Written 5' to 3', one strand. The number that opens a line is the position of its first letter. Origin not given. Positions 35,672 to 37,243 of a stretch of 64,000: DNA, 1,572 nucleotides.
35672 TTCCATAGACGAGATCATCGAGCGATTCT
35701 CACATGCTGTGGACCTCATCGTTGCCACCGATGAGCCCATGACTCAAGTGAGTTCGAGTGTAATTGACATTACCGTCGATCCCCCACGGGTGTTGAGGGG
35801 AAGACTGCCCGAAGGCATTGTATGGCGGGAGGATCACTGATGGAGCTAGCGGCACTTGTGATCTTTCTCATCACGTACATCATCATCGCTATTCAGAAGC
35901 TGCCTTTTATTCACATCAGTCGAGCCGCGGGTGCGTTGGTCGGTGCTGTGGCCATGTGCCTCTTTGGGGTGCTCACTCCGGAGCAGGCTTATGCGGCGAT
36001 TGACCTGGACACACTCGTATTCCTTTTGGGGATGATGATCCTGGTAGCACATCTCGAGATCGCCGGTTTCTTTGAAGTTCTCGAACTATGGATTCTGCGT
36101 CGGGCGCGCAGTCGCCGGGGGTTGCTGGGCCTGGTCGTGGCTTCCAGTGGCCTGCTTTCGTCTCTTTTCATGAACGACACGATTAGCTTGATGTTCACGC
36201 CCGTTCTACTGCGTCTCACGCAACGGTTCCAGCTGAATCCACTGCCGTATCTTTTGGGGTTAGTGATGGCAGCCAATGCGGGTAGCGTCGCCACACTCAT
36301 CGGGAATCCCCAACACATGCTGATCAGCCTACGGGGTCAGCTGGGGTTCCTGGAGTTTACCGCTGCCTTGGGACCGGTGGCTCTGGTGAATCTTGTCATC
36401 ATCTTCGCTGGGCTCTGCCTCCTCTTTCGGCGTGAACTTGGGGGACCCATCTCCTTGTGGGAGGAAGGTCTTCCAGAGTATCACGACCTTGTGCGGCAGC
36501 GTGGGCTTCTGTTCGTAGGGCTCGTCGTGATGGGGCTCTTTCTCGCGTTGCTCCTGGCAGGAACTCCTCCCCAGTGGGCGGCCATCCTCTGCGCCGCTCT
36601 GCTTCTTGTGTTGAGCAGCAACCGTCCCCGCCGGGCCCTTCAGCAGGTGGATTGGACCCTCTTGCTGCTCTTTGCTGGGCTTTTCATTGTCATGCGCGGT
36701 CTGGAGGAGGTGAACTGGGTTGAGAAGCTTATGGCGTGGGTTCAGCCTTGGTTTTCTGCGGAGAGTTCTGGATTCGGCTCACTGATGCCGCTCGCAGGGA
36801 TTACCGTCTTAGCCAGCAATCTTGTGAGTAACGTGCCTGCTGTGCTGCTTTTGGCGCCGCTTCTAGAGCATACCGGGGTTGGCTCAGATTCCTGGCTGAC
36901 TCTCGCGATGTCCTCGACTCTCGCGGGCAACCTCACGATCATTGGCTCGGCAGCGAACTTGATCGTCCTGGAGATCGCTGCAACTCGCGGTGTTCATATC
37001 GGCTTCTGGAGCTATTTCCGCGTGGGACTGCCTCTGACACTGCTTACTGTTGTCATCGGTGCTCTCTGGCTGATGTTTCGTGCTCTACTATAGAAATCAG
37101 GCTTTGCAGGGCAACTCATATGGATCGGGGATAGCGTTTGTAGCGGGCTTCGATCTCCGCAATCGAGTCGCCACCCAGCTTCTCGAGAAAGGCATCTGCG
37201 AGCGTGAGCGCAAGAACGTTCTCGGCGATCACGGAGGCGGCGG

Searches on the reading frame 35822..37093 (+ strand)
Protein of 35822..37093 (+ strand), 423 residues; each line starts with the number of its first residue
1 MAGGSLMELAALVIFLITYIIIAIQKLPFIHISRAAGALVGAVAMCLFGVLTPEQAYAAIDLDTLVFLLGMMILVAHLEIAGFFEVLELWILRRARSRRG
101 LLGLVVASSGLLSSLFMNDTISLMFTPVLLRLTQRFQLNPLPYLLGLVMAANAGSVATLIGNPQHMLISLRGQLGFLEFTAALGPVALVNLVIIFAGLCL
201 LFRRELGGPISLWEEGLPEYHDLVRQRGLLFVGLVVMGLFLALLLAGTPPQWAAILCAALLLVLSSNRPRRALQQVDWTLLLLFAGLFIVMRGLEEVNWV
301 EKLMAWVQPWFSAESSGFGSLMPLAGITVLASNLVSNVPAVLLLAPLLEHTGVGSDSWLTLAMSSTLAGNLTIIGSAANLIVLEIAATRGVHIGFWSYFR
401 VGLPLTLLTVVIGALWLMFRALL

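Call 85: search_protein_families(library=pfam, proteins=[window:35822-37093:+], max_evalue=0.01)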
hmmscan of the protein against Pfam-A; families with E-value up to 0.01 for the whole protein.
window:35822-37093:+ (423 aa): 2 families
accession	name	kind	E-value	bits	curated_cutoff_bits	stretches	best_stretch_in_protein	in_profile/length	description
PF03600.22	CitMHS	-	2.6e-68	231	31.9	1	19-368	1-336/336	Citrate transporter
PF02040.21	ArsB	-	2e-12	47.7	22.2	1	11-414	2-416/423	Arsenical pump membrane protein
